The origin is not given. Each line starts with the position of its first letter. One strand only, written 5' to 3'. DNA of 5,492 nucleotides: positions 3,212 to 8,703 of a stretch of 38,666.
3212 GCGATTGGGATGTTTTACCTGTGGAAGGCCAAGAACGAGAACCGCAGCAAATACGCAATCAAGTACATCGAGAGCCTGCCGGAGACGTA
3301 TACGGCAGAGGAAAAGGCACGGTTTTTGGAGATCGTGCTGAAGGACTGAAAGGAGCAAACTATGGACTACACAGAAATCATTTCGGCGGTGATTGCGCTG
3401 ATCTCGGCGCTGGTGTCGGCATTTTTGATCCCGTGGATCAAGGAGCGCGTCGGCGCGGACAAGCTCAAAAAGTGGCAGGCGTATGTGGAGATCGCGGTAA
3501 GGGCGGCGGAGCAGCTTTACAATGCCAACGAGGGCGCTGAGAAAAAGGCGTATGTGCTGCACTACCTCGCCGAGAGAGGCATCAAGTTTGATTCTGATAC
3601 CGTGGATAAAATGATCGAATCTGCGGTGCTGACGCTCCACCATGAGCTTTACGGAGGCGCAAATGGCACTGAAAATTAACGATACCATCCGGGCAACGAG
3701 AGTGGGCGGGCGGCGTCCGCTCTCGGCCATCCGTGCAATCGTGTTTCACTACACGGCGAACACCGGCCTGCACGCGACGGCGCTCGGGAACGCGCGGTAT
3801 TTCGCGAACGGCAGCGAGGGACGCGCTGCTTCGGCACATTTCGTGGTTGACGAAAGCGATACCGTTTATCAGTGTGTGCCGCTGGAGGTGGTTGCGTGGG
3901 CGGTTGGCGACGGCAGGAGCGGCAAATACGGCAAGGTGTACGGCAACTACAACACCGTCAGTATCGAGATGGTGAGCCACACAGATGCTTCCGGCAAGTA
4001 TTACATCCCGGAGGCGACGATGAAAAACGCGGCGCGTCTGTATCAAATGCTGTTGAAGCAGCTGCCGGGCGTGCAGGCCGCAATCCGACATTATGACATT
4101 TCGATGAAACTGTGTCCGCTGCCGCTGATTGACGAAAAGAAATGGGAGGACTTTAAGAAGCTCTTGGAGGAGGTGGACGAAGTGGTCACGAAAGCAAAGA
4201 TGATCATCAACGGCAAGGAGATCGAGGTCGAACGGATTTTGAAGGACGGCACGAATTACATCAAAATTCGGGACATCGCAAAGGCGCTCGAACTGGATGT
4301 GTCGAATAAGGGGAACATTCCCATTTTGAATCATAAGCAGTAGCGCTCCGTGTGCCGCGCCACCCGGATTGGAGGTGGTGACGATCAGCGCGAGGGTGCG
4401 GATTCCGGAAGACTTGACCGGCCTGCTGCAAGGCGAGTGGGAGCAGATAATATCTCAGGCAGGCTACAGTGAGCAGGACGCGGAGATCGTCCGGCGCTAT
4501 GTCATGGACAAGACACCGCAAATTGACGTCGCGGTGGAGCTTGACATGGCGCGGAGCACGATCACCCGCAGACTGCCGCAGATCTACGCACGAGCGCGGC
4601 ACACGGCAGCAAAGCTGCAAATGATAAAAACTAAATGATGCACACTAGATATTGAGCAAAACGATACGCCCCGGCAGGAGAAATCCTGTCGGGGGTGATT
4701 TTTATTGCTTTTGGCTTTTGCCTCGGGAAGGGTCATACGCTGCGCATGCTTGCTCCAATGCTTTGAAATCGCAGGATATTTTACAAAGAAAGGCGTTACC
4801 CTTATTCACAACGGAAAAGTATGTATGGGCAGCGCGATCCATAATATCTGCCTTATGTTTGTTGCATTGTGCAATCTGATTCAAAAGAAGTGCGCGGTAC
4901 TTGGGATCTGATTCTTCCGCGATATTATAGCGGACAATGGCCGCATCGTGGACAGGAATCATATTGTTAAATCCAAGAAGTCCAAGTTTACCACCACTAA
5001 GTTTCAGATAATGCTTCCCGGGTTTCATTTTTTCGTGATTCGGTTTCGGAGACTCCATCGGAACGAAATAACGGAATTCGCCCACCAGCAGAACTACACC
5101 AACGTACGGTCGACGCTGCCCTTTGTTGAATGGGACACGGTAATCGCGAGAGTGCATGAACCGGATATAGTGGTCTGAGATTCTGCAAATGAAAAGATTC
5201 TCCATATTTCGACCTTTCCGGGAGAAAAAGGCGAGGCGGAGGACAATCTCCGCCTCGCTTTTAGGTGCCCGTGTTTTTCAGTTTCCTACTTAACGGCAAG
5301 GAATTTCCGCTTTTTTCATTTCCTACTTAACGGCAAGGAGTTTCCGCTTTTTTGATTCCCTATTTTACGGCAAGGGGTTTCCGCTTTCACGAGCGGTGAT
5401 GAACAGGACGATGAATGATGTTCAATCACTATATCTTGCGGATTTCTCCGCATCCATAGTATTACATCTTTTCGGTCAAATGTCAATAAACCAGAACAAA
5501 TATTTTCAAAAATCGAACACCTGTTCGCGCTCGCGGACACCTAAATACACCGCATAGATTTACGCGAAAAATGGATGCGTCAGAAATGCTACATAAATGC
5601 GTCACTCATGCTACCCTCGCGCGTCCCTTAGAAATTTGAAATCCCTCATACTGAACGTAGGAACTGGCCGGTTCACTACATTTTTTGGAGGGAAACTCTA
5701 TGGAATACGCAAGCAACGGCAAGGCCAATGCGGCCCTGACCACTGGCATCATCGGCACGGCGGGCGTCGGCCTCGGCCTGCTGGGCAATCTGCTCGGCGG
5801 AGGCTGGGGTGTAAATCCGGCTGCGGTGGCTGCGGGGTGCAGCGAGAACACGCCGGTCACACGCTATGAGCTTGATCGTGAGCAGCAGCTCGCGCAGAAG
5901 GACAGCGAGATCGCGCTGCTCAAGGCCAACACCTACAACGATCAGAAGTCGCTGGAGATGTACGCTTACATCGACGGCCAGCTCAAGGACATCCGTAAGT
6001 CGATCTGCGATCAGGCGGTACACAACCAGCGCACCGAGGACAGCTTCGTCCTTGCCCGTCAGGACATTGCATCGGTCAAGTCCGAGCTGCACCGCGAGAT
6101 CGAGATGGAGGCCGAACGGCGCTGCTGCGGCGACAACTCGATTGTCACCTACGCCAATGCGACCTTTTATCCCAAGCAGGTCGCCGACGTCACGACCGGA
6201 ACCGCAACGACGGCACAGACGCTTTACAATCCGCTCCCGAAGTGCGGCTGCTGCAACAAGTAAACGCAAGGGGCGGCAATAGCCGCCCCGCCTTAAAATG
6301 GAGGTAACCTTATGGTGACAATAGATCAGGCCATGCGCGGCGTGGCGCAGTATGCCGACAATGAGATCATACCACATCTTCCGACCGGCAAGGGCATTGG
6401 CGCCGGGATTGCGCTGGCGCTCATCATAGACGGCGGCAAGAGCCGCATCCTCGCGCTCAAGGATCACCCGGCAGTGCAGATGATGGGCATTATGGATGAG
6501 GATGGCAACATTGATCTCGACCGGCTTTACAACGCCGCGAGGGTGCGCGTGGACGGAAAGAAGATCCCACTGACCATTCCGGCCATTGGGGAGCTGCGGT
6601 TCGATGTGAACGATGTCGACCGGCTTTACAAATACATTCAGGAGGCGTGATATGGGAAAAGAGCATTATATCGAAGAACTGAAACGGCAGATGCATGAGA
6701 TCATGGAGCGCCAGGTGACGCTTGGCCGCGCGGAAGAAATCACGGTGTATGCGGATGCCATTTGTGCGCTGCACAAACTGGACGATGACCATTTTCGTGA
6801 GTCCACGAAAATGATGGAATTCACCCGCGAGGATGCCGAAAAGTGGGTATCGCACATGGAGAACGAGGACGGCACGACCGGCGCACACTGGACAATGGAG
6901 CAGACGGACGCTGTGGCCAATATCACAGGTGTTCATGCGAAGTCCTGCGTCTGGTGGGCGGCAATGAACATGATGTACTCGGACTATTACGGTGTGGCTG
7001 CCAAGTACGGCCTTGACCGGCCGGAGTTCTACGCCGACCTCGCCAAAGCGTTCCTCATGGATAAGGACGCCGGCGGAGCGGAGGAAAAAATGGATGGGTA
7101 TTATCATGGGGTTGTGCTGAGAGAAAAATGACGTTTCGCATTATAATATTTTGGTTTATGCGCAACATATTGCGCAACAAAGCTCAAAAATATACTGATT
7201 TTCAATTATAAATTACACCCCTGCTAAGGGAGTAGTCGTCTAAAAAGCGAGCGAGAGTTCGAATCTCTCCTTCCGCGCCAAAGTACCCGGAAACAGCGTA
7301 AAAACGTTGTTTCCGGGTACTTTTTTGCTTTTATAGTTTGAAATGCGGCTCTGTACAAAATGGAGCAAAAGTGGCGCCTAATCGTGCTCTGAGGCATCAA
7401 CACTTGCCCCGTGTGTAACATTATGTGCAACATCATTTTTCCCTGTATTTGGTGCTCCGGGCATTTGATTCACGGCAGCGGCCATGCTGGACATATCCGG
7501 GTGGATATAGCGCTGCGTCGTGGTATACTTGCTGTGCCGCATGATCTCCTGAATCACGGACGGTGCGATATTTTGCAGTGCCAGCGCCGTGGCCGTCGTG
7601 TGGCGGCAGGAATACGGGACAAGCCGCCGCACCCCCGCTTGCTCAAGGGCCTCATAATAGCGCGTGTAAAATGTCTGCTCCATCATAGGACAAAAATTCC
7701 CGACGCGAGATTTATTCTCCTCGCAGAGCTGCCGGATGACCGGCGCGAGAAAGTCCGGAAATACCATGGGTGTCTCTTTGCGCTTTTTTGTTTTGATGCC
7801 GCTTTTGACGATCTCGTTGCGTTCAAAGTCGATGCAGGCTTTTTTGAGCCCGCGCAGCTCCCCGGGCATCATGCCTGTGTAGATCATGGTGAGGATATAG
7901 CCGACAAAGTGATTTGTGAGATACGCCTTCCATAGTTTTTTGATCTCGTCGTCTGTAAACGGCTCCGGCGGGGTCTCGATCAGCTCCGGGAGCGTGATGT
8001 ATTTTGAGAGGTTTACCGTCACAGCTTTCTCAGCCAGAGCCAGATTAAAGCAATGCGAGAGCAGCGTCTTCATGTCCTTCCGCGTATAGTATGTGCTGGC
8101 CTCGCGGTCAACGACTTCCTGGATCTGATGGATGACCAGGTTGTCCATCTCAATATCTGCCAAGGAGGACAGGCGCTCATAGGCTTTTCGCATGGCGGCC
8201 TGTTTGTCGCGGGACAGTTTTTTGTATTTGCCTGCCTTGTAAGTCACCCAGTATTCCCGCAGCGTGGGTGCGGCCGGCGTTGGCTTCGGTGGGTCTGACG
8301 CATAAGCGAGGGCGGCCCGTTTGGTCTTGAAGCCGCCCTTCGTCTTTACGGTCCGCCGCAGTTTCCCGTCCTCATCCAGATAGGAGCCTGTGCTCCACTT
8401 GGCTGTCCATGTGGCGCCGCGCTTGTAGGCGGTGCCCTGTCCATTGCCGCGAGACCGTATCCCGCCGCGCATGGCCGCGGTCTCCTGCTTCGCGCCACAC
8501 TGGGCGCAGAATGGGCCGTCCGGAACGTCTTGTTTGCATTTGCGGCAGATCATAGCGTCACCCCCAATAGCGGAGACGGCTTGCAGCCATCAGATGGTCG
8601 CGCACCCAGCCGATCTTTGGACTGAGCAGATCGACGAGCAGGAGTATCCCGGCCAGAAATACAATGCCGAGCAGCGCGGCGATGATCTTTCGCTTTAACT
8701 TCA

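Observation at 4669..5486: Phage-encoded type III toxin-antitoxin / abortive-infection locus with a new 37-nt RNA repeat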

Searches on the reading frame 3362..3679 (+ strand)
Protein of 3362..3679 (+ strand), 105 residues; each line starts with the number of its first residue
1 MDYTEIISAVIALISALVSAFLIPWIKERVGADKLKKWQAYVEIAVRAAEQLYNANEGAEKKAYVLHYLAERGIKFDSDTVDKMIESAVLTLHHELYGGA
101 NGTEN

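Call 14: search_protein_families(library=pfam, proteins=[window:3362-3679:+], max_evalue=0.01)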
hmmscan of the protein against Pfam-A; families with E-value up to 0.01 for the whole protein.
window:3362-3679:+ (105 aa): 1 family
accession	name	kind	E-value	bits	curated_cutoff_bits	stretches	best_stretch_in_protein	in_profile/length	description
PF09682.15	Phage_holin_6_1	-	1.6e-14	54.6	24.9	1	4-93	6-100/101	Bacteriophage holin of superfamily 6 (Holin_LLH)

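Call 15: search_protein_families(library=phrogs, proteins=[window:3362-3679:+], max_evalue=0.001)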
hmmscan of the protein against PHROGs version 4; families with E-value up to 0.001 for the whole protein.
window:3362-3679:+ (105 aa): 2 families
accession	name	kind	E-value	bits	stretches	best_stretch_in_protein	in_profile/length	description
phrog_6918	-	lysis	2.1e-28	99.6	1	1-99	3-105/114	holin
phrog_608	-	lysis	8.6e-10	39.9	1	5-96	14-107/111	holin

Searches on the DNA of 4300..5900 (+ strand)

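Call 7: search_rna_families(source=window, start=4400, end=5800, threshold=evalue, max_evalue=10, show_alignments=3)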
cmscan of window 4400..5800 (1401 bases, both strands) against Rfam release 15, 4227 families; matches with E-value up to 10: 7.
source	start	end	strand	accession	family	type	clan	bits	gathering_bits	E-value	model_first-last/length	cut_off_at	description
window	5228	5356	-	RF01408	sraL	Gene; sRNA;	-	21.4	39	0.032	1-142/142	no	sraL Hfq binding RNA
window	5227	5262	-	RF03831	mir-627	Gene; miRNA;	-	20.3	86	0.24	27-62/87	no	mir-627 microRNA precursor family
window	4561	4725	+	RF02960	DUF2800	Cis-reg;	-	18.4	60.2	1.6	1-158/158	no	DUF2800 RNA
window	5227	5262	+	RF03560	mir-3926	Gene; miRNA;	-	17.6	82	5.4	11-53/63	no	mir-3926 microRNA precursor family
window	4774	4852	-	RF00820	mir-248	Gene; miRNA;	-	16.1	90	3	1-93/93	no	mir-248 microRNA precursor family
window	5225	5262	-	RF03790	MIR8008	Gene; miRNA;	-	15.6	66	8.7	1-55/55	no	MIR8008 microRNA precursor family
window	5224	5263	+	RF01274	sR45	Gene; snRNA; snoRNA; CD-box;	-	13.8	40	8.5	1-55/55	no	Small nucleolar RNA sR45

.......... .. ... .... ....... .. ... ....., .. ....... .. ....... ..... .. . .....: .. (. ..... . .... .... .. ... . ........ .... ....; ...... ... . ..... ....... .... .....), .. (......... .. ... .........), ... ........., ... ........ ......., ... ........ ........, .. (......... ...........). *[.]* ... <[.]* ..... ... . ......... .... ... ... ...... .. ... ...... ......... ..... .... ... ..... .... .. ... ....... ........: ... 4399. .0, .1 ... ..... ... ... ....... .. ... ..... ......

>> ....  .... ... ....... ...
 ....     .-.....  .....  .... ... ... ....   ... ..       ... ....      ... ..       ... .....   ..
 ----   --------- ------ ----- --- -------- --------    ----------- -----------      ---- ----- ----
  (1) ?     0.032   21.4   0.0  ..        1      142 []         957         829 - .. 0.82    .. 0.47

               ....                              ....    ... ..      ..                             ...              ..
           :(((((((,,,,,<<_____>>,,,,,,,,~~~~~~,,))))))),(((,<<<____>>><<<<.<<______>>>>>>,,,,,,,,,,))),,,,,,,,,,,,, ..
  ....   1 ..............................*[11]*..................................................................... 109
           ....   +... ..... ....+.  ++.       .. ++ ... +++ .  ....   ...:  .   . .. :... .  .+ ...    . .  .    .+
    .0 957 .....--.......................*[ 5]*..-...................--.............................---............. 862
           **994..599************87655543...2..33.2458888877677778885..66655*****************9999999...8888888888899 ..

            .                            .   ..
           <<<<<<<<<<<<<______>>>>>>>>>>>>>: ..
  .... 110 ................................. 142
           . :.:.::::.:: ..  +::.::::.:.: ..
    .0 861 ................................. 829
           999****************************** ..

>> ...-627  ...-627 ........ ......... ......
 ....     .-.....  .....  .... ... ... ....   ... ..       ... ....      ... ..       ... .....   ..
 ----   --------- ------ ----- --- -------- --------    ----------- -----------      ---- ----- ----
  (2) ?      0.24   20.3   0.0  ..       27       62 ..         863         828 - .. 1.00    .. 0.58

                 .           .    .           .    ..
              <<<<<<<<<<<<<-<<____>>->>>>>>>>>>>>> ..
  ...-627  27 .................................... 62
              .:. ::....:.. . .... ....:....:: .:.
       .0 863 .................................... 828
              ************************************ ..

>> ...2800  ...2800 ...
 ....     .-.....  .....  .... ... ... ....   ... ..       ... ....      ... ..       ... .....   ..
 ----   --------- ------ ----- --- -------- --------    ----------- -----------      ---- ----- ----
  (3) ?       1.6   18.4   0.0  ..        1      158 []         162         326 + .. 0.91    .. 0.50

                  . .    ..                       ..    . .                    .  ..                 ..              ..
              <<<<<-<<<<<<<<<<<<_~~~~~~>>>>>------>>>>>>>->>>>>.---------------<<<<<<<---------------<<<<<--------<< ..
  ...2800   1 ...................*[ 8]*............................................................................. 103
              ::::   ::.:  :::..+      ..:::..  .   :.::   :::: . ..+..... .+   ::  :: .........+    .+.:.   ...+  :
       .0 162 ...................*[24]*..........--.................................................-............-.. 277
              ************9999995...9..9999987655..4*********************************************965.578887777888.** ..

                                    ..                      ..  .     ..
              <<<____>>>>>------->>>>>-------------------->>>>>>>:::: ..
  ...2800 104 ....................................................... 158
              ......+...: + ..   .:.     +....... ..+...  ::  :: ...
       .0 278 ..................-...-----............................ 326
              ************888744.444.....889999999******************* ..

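Call 11: search_dna_similar(query=window:4300-5900:+, collection=phages, mode=distant, max_rows=15)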
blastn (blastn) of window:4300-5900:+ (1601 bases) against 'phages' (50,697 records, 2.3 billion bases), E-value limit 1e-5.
Records with a match: 2; places in all: 2; records where one place covers at least 80% of the query: 0.
Best place of each record, by identity: 80-90% 1; 60-80% 1.
By first word of the organism name: Bacteriophage 2.
By host as written in the record: - 2.
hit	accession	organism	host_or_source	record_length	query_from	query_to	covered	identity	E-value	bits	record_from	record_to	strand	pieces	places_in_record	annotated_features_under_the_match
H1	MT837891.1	Bacteriophage sp.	human fecal samples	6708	1351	1594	13%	74.9%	1e-8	131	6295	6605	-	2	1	record has no annotation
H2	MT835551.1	Bacteriophage sp.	human fecal samples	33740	1285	1399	7%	86.1%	3e-29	136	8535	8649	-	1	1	record has no annotation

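Call 66: search_rna_families(sources=[L162, L164, L165, L160], threshold=evalue, max_evalue=0.01)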
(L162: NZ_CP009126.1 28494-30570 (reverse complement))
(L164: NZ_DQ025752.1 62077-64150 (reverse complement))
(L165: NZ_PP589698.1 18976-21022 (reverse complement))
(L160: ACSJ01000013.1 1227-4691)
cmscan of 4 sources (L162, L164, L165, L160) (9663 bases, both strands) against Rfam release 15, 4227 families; matches with E-value up to 0.01: 3.
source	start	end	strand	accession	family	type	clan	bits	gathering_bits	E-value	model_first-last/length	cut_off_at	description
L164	670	703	+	RF02519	ToxI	Gene; antitoxin;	-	59.2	50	9.6e-09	1-34/34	no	ToxI antitoxin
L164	636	669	+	RF02519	ToxI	Gene; antitoxin;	-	47.1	50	5.3e-06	1-34/34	no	ToxI antitoxin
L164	602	635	+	RF02519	ToxI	Gene; antitoxin;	-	39.8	50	0.00024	1-34/34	no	ToxI antitoxin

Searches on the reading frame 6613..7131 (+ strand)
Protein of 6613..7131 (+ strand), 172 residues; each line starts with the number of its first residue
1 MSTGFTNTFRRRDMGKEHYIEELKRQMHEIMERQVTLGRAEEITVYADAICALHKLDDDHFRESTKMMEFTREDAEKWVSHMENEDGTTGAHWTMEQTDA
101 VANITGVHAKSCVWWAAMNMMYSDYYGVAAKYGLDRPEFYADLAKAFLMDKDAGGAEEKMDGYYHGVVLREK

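Call 14: search_protein_families(library=pfam, proteins=[window:6613-7131:+], max_evalue=0.01)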
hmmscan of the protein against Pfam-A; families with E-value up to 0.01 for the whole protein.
window:6613-7131:+ (172 aa): 1 family
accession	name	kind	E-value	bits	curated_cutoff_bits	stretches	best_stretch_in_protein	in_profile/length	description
PF25223.1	DUF7841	-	1.8e-25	89.8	25.2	1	64-164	10-113/114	Domain of unknown function (DUF7841)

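Call 15: search_protein_families(library=phrogs, proteins=[window:6613-7131:+], max_evalue=0.001)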
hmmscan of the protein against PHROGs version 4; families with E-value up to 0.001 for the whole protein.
window:6613-7131:+ (172 aa): 0 families

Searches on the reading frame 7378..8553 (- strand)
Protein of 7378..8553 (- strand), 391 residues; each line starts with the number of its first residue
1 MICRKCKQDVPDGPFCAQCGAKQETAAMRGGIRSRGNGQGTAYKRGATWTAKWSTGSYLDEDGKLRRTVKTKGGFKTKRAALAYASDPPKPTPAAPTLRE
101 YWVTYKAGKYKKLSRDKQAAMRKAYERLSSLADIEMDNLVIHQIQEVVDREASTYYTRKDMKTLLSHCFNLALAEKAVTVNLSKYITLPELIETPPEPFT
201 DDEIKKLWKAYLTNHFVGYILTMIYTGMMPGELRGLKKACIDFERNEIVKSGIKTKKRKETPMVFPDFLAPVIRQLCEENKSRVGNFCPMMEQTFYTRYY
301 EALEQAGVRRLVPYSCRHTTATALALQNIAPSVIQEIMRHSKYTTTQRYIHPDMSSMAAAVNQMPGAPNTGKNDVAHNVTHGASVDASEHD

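Call 14: search_protein_families(library=pfam, proteins=[window:7378-8553:-], max_evalue=0.01)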
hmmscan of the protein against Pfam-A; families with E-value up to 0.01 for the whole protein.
window:7378-8553:- (391 aa): 2 families
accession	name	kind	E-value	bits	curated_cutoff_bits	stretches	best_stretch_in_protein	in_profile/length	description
PF00589.27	Phage_integrase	-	4.6e-19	69.3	27.1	1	200-354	4-170/172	Phage integrase family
PF14657.12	Arm-DNA-bind_4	-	0.0029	17.6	22.3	1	55-85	7-35/47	Arm DNA-binding domain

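Call 15: search_protein_families(library=phrogs, proteins=[window:7378-8553:-], max_evalue=0.001)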
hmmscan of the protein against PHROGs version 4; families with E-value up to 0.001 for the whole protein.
window:7378-8553:- (391 aa): 2 families
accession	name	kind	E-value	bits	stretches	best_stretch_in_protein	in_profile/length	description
phrog_1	-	integration and excision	2.6e-40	140.3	1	44-366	119-449/611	integrase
phrog_216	-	integration and excision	3.5e-23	83.2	1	155-383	12-251/301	integrase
